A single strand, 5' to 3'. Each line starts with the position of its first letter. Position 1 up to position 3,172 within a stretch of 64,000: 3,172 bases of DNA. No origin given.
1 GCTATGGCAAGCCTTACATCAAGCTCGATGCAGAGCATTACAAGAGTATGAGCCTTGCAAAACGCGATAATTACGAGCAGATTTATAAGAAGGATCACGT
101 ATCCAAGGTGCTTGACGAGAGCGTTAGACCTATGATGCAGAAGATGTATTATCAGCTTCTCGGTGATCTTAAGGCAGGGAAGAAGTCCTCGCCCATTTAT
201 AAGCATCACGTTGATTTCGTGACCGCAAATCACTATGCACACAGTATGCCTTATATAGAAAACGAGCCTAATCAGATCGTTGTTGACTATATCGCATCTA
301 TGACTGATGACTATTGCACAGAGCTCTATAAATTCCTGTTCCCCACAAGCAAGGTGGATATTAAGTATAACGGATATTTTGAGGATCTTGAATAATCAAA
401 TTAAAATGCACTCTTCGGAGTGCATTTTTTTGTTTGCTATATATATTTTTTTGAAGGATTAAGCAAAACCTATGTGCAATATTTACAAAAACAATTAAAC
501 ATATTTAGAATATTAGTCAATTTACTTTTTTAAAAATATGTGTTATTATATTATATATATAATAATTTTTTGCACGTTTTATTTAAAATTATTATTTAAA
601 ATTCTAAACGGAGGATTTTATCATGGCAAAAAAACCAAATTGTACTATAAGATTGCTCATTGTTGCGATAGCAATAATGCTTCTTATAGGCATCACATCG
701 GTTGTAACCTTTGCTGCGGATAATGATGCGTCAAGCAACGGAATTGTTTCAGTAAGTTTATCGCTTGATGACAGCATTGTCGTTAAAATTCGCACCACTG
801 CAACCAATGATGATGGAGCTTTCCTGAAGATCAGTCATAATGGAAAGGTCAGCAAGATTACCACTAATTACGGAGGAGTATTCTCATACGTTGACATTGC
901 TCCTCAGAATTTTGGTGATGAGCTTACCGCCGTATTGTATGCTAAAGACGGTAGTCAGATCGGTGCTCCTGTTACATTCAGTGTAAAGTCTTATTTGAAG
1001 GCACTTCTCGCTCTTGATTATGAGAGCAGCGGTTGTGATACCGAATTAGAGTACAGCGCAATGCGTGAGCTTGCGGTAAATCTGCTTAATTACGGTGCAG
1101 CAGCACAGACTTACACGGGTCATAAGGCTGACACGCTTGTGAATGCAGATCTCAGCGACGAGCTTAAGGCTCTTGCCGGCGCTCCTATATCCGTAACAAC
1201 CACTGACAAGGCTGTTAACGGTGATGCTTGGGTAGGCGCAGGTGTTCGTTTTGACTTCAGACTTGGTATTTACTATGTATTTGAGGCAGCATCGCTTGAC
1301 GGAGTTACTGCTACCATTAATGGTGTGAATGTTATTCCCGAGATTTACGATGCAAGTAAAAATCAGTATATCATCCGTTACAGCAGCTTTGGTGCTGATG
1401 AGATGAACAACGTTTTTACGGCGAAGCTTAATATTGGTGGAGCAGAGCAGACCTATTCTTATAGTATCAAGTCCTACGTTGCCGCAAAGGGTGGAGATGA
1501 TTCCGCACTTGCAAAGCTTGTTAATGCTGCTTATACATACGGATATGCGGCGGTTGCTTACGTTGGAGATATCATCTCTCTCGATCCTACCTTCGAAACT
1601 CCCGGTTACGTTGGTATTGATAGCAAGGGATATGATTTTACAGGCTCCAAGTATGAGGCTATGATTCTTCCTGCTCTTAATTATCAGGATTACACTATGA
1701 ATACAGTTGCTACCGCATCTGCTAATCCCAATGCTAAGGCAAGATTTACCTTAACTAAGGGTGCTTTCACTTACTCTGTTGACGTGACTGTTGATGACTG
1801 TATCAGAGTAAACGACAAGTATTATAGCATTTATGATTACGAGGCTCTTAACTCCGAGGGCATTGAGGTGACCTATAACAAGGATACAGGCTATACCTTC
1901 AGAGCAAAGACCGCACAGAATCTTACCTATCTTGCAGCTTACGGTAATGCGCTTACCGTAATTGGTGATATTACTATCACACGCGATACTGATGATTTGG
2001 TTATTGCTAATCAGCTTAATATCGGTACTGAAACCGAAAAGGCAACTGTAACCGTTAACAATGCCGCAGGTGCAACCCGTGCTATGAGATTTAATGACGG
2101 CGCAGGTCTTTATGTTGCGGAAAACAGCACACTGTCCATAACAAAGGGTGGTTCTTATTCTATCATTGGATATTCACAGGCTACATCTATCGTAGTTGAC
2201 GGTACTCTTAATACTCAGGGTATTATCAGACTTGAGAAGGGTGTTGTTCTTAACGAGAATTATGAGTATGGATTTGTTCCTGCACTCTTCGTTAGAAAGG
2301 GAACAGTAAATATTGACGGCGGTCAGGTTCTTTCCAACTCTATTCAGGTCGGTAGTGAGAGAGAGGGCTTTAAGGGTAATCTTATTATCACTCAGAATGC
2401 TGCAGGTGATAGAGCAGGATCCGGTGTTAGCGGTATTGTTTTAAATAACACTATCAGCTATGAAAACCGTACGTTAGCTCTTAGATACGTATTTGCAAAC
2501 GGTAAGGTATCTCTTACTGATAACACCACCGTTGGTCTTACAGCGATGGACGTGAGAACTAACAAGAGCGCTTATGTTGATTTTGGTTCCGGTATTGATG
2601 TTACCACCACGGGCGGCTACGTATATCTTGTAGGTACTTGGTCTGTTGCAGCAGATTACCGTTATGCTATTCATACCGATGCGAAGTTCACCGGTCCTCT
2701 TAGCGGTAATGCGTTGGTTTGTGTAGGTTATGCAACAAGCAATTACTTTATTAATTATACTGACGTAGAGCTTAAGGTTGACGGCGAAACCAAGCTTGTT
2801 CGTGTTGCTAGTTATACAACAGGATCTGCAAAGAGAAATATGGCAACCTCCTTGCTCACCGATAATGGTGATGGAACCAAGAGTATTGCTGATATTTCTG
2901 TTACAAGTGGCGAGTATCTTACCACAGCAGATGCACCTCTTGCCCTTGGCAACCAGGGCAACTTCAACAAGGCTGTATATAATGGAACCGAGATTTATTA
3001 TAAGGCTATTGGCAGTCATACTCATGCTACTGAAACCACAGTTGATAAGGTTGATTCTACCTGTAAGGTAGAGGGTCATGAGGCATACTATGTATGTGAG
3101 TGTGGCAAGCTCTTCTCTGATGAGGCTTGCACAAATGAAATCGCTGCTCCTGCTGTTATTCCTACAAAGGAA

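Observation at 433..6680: Terminator-bounded two-gene locus: giant secreted repeat protein plus membrane-anchored Cys-repeat EEP phosphoesterase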

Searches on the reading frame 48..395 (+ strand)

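Call 3: search_protein_families(library=pfam, proteins=[window:48-395:+], max_evalue=1)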
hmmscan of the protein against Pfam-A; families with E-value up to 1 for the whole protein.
window:48-395:+ (115 aa): 1 family
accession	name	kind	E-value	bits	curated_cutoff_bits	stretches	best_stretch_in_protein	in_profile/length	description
PF13286.11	HD_assoc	-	7.9e-06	26.8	22.2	1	73-95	68-90/91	Phosphohydrolase-associated domain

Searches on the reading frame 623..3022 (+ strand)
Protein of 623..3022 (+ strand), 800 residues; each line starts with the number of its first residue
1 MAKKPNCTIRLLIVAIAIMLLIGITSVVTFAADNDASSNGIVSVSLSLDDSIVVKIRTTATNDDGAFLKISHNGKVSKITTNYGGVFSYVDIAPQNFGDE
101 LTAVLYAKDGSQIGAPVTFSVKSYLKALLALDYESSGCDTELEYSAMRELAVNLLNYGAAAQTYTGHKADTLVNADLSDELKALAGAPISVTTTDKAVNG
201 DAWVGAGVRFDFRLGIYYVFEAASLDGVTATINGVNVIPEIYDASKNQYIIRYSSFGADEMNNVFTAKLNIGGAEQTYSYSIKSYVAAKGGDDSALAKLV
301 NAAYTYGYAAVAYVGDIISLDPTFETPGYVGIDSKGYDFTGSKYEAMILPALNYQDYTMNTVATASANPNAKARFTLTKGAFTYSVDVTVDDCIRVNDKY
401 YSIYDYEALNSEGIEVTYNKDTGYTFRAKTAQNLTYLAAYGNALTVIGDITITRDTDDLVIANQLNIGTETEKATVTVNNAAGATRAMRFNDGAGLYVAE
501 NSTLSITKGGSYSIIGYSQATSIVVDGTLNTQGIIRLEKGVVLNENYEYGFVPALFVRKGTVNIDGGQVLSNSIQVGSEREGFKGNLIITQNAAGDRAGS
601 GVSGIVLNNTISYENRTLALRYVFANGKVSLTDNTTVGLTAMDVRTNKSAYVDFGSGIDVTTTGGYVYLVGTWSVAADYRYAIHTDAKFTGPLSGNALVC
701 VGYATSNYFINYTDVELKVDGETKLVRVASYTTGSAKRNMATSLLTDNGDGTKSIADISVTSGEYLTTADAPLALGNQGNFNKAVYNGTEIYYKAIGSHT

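Call 86: find_related_loci(query=A6, collection=metagenome_contigs, flank=6000)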
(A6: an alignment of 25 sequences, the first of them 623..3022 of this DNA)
Query A6 (800 aa) in metagenome_contigs; peptide patterns used: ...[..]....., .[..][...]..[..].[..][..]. (x = any residue, [..] = any of these).
339 stretches matched a pattern; 210 encode a relative of the query (tblastn E <= 1e-3); the best 80 are kept; 77 distinct loci.
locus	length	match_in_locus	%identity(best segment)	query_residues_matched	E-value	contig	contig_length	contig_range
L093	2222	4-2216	39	8-584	2e-76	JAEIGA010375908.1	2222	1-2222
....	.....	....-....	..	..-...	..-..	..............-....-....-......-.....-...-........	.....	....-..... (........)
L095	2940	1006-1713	36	86-313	6e-23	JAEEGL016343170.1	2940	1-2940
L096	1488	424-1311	31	40-310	5e-22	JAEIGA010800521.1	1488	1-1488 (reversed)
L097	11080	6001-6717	33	87-313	5e-21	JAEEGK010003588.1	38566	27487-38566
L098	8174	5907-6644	34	87-313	3e-20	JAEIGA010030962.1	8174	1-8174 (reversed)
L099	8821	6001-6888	30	41-313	3e-19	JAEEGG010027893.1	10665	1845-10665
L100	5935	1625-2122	35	150-310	4e-19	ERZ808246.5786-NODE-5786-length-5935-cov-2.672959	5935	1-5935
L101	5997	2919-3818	29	32-313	1e-18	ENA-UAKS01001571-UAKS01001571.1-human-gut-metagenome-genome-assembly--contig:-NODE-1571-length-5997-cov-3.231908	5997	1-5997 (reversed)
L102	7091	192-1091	29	32-313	1e-18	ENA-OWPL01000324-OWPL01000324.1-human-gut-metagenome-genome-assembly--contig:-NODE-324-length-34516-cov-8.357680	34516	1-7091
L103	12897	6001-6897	31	41-319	3e-18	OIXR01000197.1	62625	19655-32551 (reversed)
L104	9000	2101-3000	29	32-313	3e-18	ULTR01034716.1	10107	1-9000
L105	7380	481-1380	29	32-313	4e-18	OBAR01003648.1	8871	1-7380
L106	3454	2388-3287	29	32-313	3e-18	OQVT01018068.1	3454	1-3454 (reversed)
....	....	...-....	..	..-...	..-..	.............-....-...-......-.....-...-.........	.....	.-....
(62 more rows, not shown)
